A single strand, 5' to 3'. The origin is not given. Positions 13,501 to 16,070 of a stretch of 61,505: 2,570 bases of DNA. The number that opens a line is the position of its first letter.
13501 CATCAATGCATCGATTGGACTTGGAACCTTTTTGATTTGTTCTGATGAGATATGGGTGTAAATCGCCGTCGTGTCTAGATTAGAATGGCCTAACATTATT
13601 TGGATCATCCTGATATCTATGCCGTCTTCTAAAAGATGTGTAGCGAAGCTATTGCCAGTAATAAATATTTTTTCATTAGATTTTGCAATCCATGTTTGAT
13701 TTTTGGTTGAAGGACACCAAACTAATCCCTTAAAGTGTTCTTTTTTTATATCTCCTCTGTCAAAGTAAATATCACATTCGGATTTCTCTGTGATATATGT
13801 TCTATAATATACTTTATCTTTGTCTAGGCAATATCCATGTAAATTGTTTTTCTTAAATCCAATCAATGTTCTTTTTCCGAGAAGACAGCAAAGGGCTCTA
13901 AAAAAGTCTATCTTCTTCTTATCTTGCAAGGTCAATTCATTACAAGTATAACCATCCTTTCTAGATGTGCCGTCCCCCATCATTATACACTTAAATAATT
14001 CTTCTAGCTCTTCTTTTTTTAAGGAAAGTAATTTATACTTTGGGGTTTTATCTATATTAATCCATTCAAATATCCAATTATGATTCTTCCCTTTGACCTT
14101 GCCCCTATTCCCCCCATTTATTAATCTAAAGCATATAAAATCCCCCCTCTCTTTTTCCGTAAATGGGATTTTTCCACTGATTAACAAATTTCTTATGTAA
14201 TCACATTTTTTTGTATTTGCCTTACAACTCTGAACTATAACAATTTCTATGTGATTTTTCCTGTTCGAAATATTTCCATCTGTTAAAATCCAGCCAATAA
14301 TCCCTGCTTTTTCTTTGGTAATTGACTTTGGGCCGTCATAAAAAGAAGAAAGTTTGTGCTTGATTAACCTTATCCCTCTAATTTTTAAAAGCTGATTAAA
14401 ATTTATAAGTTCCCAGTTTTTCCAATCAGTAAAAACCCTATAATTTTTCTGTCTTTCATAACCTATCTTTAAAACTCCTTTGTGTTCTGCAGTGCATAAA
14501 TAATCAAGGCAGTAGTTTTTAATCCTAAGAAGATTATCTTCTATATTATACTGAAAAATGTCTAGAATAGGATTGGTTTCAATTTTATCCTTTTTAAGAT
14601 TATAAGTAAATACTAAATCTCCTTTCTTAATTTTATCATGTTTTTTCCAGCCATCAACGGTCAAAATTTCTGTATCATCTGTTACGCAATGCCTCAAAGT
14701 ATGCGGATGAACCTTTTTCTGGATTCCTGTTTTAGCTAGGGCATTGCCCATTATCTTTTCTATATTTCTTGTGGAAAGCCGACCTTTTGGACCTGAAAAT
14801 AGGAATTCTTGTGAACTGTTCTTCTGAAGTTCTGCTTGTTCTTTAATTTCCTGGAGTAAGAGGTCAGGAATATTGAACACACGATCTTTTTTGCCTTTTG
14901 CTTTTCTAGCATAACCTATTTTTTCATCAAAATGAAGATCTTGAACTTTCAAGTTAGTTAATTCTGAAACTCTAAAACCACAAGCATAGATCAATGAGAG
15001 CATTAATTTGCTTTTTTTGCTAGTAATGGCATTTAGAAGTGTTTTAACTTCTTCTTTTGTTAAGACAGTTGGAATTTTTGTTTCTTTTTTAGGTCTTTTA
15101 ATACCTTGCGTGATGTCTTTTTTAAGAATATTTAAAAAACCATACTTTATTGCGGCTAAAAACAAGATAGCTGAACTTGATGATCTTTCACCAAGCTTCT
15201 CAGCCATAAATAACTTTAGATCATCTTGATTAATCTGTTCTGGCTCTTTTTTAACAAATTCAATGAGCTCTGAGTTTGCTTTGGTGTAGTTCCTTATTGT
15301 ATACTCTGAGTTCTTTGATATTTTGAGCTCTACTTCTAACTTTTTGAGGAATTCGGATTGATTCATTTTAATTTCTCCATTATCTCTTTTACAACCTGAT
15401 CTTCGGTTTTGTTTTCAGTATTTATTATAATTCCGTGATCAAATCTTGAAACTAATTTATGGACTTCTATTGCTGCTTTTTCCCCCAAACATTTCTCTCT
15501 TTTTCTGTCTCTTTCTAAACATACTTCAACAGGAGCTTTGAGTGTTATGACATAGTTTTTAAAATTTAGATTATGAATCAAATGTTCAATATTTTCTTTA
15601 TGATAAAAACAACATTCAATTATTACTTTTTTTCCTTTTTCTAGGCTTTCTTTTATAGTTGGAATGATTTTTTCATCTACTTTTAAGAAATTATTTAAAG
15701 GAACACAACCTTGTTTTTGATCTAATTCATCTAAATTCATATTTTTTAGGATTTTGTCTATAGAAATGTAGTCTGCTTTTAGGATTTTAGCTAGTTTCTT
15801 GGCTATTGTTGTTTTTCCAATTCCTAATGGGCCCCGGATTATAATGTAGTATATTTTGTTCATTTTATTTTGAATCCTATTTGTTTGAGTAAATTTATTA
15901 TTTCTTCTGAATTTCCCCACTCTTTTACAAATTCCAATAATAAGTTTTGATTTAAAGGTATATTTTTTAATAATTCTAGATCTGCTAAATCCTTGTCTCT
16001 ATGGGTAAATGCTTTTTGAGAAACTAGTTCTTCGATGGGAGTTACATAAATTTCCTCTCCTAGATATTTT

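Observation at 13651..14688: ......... intein inserted in the active-site box of a XerA/XerC-type tyrosine recombinase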

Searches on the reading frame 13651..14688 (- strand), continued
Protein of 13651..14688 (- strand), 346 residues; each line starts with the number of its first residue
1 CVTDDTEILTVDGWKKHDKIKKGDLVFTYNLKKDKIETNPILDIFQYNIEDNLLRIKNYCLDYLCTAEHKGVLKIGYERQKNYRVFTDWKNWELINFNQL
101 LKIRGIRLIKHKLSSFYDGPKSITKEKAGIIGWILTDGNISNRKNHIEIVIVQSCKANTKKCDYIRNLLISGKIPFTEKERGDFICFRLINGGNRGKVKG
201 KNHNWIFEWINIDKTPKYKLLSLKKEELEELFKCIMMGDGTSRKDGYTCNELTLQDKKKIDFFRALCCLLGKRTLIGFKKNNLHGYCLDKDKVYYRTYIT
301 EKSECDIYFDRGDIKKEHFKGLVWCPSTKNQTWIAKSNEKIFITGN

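Call 52: find_encoding_contigs(protein=P0014, flank=10000, max_places=1)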
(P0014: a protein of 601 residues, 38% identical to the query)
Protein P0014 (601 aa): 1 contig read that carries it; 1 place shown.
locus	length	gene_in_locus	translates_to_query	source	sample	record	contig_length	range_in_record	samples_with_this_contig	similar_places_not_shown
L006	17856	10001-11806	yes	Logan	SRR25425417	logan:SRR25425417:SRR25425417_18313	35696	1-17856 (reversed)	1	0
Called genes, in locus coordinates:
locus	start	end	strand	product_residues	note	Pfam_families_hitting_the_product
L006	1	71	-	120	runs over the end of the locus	-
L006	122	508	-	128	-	-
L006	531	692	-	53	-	-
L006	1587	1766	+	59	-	-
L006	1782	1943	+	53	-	-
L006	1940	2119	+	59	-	-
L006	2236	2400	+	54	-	-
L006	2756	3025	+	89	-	-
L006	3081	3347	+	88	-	-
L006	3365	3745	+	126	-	PF24239:DUF7447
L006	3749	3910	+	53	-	-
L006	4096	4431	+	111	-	-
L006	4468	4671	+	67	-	PF24192:DUF7417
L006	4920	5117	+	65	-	-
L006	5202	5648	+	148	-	-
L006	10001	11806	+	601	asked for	PF02899:Phage_int_SAM_1 (faint), PF13495:Phage_int_SAM_4, PF00589:Phage_integrase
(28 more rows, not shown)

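Call 54: search_dna_similar(query=window:13651-14688:-, collection=phages, mode=protein, max_evalue=0.00001, max_rows=30)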
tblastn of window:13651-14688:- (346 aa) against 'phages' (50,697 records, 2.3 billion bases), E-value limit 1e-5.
Records with a match: 40; places in all: 40; records where one place covers at least 80% of the query: 27.
Best place of each record, by identity: <60% 40.
By first word of the organism name: Mycobacterium 36; uncultured 2; Escherichia 1; Bacteroides 1.
By host as written in the record: Mycobacterium smegmatis mc2 155 24; Mycobacterium smegmatis mc#155 10; - 2; Escherichia coli 1; Mycolicobacterium smegmatis mc^2 155 1; Mycobacterium sp. 1; Bacteroides fragilis DA766 1.
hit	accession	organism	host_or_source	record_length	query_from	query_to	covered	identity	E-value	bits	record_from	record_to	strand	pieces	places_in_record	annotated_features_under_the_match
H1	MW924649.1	Mycobacterium phage Akhila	Mycobacterium smegmatis mc#155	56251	1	346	100%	22.5%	2e-10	68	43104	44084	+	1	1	67: DNA methylase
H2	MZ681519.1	Mycobacterium phage MilanaBonita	Mycobacterium smegmatis mc2 155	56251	1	346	100%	22.5%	2e-10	68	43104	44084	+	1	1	66: DNA methylase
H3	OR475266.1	Mycobacterium phage Martik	Mycobacterium smegmatis mc#155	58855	1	346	100%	21.8%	1e-14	81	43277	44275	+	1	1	66: DNA methyltransferase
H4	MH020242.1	Mycobacterium phage Misha28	Mycobacterium smegmatis mc2 155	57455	1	346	100%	21.8%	2e-14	81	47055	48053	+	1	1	75: DNA methylase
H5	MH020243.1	Mycobacterium phage TootsiePop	Mycobacterium smegmatis mc2 155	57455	1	346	100%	21.8%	2e-14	81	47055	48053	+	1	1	75: DNA methylase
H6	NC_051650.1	Mycobacterium phage DRBy19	Mycobacterium smegmatis mc#155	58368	1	346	100%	21.8%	2e-14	81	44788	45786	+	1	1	70: DNA methyltransferase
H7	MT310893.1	Mycobacterium phage DRBy19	Mycobacterium smegmatis mc#155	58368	1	346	100%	21.8%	2e-14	81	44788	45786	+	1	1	70: helix-turn-helix DNA-binding domain protein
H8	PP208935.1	Mycobacterium phage Philus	Mycobacterium smegmatis mc#155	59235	1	346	100%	21.8%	2e-14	81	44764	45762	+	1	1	70: DNA methyltransferase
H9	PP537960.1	Mycobacterium phage FreddyB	Mycobacterium smegmatis mc#155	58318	1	346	100%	21.8%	2e-14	81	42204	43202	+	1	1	67: DNA methyltransferase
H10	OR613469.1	Mycobacterium phage BlueCrab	Mycobacterium smegmatis mc2 155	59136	1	346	100%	21.8%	2e-14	81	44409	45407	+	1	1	67: DNA methyltransferase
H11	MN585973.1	Mycobacterium phage StAnnes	Mycobacterium smegmatis mc2 155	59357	1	346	100%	21.8%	2e-14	80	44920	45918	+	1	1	70: endonuclease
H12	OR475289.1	Mycobacterium phage Starcevich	Mycobacterium smegmatis mc#155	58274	1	346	100%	21.8%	2e-14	80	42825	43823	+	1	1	66: DNA methyltransferase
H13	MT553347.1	Mycobacterium phage Awesomesauce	Mycobacterium smegmatis mc2 155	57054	1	346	100%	21.8%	2e-14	80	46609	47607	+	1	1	76: DNA methylase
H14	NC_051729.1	Mycobacterium phage Atcoo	Mycobacterium smegmatis mc2 155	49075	1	346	100%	21.8%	2e-14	80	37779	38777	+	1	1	55: DNA methyltransferase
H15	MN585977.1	Mycobacterium phage Atcoo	Mycobacterium smegmatis mc2 155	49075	1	346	100%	21.8%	2e-14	80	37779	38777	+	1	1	55: DNA methylase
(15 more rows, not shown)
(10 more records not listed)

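Call 55: get_annotated_region(hit=H3, flank=600)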
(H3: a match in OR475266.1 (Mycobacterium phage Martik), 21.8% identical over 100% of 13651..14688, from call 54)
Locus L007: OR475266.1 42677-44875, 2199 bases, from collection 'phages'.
description: Mycobacterium phage Martik, complete genome.
organism: Mycobacterium phage Martik (NCBI taxid 3077170)
taxonomy: Viruses; Duplodnaviria; Heunggongvirae; Uroviricota; Caudoviricetes; Gracegardnervirinae; Cheoctovirus
host: Mycobacterium smegmatis mc#155; source: soil; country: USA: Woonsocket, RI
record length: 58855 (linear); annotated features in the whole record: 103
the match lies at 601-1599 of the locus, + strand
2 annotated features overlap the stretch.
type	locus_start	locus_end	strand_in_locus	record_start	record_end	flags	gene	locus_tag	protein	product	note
CDS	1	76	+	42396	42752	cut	65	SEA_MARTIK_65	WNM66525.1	HNH endonuclease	-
CDS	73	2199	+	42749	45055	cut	66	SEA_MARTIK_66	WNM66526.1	DNA methyltransferase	-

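Call 59: find_encoding_contigs(protein=P0001, flank=2000, max_places=2)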
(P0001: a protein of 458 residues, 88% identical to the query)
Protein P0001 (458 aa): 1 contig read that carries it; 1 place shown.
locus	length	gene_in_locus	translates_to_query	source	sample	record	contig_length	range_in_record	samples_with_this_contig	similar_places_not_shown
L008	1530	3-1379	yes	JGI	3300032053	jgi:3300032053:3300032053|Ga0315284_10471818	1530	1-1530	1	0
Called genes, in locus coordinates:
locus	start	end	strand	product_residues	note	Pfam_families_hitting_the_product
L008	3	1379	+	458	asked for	PF00589:Phage_integrase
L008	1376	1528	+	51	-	?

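Call 60: find_encoding_contigs(protein=P0002, flank=4000, max_places=2)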
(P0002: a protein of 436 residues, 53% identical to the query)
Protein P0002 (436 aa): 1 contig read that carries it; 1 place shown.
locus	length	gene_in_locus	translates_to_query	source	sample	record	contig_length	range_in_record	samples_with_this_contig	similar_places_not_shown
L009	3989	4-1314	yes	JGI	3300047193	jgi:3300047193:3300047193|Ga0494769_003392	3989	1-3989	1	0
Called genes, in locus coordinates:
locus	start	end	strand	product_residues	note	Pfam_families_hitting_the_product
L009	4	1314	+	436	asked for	PF00589:Phage_integrase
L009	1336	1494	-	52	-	-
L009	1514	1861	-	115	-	PF18902:DUF5658 (weak)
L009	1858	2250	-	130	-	-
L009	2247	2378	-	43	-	-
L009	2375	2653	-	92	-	-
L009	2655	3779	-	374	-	-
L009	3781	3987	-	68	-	?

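Call 65: find_related_loci(query=A2, collection=genome_contigs, flank=3000)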
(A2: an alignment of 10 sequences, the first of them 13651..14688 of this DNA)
Query A2 (346 aa) in genome_contigs; peptide patterns used: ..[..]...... (x = any residue, [..] = any of these).
186 stretches matched a pattern; 31 encode a relative of the query (tblastn E <= 1e-3); 31 distinct loci.
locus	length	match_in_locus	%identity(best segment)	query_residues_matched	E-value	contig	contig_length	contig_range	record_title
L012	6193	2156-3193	79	1-346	0e+0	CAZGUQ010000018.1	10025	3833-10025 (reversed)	MAG TPA_asm: Candidatus Woesearchaeota archaeon isolate SRP050083_co1_431 genome assembly, contig: NODE_3253_length_1002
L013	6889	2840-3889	52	1-346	5e-110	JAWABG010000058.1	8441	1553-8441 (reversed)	MAG: Candidatus Woesearchaeota archaeon isolate JZ-4_201803_bins_322 JZ-4_201803_bins_322_scaffold_62, whole genome shot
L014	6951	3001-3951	34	1-346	9e-35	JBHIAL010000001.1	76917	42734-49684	MAG: bacterium isolate K_2_bin.77 NODE_56_length_76917_cov_11.384286, whole genome shotgun sequence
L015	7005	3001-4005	28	1-346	9e-33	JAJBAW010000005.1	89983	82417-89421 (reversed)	MAG: Candidatus Cloacimonadota bacterium isolate BF1 Bin 88 scaffold_414_c1, whole genome shotgun sequence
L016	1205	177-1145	28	1-346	4e-32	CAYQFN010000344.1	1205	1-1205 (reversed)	MAG TPA_asm: uncultured Thermotogae bacterium isolate SRP141559_co1_153 genome assembly, contig: NODE_81307_length_1205_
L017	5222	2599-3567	29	1-346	9e-31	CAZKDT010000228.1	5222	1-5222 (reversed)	MAG TPA_asm: uncultured Desulfobacteraceae bacterium isolate binchicken_co357_137 genome assembly, contig: NODE_9123_len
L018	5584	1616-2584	26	1-346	9e-23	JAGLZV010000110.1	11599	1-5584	MAG: Methanophagales archaeon isolate RS_14_10 ZL355.bin.10.fa_110, whole genome shotgun sequence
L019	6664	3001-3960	29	1-346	2e-22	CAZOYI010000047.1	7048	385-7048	MAG TPA_asm: uncultured Caldisericota bacterium isolate SRP067234_co1_130 genome assembly, contig: k99_2039, whole genom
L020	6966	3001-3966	27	1-346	3e-22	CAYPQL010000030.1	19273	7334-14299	MAG TPA_asm: uncultured Candidatus Saccharibacteria bacterium isolate SRP256446_co1_206 genome assembly, contig: NODE_93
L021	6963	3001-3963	26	1-346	2e-21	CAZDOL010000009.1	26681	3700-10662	MAG TPA_asm: uncultured Gammaproteobacteria bacterium isolate SRP178699_co1_409 genome assembly, contig: NODE_2007_lengt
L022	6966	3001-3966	25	1-346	5e-20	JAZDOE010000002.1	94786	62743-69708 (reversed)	MAG: Candidatus Falkowbacteria bacterium isolate MEGAHIT-group-0.750 k141_12838758, whole genome shotgun sequence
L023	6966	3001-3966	25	1-346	8e-20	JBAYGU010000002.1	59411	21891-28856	MAG: Candidatus Buchananbacteria bacterium isolate SO_2016_GW1_132 scaffold01051_OW334_2016, whole genome shotgun sequen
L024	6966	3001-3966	27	1-346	1e-19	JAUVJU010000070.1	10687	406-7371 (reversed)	MAG: candidate division WOR-3 bacterium isolate CSMAG_462 CSMAG_462_k127_24429_length_10687_cov_24.0104, whole genome sh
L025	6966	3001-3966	23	1-346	1e-19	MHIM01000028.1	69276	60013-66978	MAG: Candidatus Buchananbacteria bacterium RIFCSPLOWO2_01_FULL_39_33 rifcsplowo2_01_scaffold_497, whole genome shotgun s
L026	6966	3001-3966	25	1-346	2e-19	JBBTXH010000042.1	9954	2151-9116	MAG: Patescibacteria group bacterium isolate H51-bin326_1 H51_bin326_1_000000000042, whole genome shotgun sequence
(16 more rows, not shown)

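Call 69: find_related_loci(query=A2, collection=viral_contigs, flank=1500)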
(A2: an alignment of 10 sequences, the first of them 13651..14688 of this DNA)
Query A2 (346 aa) in viral_contigs; peptide patterns used: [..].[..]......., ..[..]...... (x = any residue, [..] = any of these).
600 stretches matched a pattern (row limit reached: there are more); 312 encode a relative of the query (tblastn E <= 1e-3); the best 80 are kept; 80 distinct loci.
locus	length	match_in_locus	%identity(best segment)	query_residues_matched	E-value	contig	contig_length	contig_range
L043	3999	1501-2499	40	1-346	8e-70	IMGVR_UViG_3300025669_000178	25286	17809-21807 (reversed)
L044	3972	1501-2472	37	1-346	8e-63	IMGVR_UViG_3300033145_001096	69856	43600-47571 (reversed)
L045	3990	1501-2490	37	1-346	5e-50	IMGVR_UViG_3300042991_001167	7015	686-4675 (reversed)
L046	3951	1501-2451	32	1-346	6e-36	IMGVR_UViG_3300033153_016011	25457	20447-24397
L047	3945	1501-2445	32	1-346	7e-33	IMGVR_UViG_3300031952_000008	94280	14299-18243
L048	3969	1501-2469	28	1-346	3e-29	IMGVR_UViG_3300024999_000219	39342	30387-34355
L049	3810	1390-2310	27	1-346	5e-29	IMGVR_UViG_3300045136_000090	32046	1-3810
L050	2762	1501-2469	30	1-346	1e-28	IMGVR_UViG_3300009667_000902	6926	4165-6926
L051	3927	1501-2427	30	1-346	3e-28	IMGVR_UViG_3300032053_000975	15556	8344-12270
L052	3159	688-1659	30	1-346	2e-28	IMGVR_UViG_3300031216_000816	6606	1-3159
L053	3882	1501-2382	31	1-346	2e-27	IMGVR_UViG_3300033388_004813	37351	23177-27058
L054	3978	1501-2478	30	1-346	3e-27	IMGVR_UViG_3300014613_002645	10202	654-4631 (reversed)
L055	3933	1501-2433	26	1-346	7e-27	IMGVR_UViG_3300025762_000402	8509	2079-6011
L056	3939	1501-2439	28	1-346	1e-26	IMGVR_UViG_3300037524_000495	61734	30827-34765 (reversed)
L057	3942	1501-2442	28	1-346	2e-26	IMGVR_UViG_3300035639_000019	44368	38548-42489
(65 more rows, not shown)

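Call 71: find_related_loci(query=window:13651-14688:-, collection=metagenome_contigs, flank=2500)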
Query window:13651-14688:- (346 aa) in metagenome_contigs; peptide patterns used: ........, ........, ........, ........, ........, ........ (x = any residue, [..] = any of these).
51 stretches matched a pattern; 6 encode a relative of the query (tblastn E <= 1e-3); 6 distinct loci.
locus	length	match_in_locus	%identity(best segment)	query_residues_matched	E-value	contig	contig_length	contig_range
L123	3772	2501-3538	88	1-346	0e+0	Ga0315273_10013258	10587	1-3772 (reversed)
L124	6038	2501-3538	80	1-346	0e+0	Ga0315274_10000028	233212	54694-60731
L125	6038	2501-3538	80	1-346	0e+0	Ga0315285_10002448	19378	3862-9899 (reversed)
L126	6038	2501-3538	77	1-346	0e+0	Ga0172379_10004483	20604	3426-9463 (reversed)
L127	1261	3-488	88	185-346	4e-102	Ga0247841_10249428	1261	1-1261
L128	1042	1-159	81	294-346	1e-26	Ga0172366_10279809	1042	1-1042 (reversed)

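Call 82: search_dna_similar(query=P0024, collection=phages, mode=protein, max_evalue=0.00001, max_rows=12)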
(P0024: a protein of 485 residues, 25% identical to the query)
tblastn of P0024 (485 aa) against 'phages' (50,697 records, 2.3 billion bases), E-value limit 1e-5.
Records with a match: 1022; places in all: 1035; records where one place covers at least 80% of the query: 1.
Best place of each record, by identity: <60% 1022.
By first word of the organism name: Salmonella 273; Escherichia 220; Vibrio 72; Acinetobacter 69; Listeria 56; Mycobacterium 34; Staphylococcus 33; Rheinheimera 32; Aeromonas 26; Bacillus 22; and 41 more.
By host as written in the record: - 131; Escherichia coli 87; Listeria monocytogenes 45; Salmonella enterica subsp. enterica serovar Enteritidis PT1 35; Rheinheimera sp. BAL341 32; Mycobacterium smegmatis mc2 155 29; Salmonella sp. 26; Salmonella enterica subsp. enterica serovar Enteritidis 23; and 260 more.
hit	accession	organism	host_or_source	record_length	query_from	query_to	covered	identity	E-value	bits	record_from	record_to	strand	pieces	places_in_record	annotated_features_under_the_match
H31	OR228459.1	Klebsiella phage fENko-Kae01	Klebsiella aerogenes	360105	1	465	96%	23.5%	5e-19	97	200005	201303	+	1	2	hypothetical protein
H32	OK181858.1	Escherichia phage 19-1-2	Escherichia sp.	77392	115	434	66%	27.2%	4e-14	81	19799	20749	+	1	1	DNA primase/helicase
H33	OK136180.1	Escherichia phage 18-1-2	marmot respiratory tract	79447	115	434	66%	27.2%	4e-14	81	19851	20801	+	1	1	DNA primase/helicase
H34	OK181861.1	Escherichia phage 24-2-1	Escherichia sp.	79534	115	434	66%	27.2%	4e-14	81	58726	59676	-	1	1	DNA primase/helicase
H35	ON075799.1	Escherichia phage vB_EcoM_TH18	Escherichia sp.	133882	115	434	66%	27.2%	4e-14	81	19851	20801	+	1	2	DNA primase/helicase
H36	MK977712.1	Corynebacterium phage Lederberg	Corynebacterium xerosis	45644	131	453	67%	26.6%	2e-16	88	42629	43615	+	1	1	59: RtcB-like RNA ligase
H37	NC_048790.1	Corynebacterium phage Lederberg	Corynebacterium xerosis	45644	131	453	67%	26.6%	2e-16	88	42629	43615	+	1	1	59: tRNA splicing ligase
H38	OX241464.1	Vibrio phage 277E43-1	Seawater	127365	131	440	64%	27.7%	2e-12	76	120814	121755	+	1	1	recD-like protein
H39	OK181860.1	Escherichia phage 19-1-2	Escherichia sp.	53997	130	447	66%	26.7%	1e-8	64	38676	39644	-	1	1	putative thymidylate synthase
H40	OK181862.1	Escherichia phage 24-2-1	Escherichia sp.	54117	130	447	66%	26.7%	1e-8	64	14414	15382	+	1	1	putative thymidylate synthase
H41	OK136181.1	Escherichia phage 18-1-2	marmot respiratory tract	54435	130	447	66%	26.7%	1e-8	64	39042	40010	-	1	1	putative thymidylate synthase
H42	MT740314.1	Escherichia phage JEP1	Escherichia coli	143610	126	436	64%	26.8%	7e-10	68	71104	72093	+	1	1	DNA polymerase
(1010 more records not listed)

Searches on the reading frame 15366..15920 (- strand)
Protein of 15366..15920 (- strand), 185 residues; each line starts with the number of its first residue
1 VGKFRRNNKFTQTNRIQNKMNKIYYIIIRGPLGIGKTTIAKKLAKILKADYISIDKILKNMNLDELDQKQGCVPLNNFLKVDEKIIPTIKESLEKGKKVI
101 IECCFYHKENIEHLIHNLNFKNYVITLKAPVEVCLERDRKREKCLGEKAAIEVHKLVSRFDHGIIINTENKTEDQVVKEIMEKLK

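Call 58: search_protein_families(library=pfam, max_evalue=0.001, proteins=[window:15366-15920:-])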
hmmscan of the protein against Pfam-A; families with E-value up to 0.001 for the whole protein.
window:15366-15920:- (185 aa): 11 families
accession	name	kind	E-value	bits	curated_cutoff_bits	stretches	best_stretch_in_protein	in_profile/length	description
PF13671.12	AAA_33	-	1.9e-11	44.9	27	1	26-144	2-121/143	AAA domain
PF13238.12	AAA_18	-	1.6e-10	42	29.4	1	26-148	1-118/128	AAA domain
PF01202.28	SKI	-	4.3e-08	33.9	22.1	1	33-184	2-158/159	Shikimate kinase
PF02224.24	Cytidylate_kin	-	4.9e-08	33.4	26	1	26-132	1-97/211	Cytidylate kinase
PF13207.12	AAA_17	-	6.8e-06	26.8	27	1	30-142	2-123/136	AAA domain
PF07931.18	CPT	-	7.6e-06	26.3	22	1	26-184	4-171/172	Chloramphenicol phosphotransferase-like protein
PF08433.16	KTI12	-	1.2e-05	25.5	22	1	26-162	4-139/271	Chromatin associated protein KTI12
PF20720.3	nSTAND3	-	1.6e-05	25.1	27.2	1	14-57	8-54/155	Novel STAND NTPase 3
PF02367.23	TsaE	-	0.00017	22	26.6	1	14-49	12-47/128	Threonylcarbamoyl adenosine biosynthesis protein TsaE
PF00004.35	AAA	-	0.00037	21.4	21.2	1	27-55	2-30/131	ATPase family associated with various cellular activities (AAA)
PF13189.12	Cytidylate_kin2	-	0.00098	19.8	28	0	26-73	2-52/176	Cytidylate kinase-like family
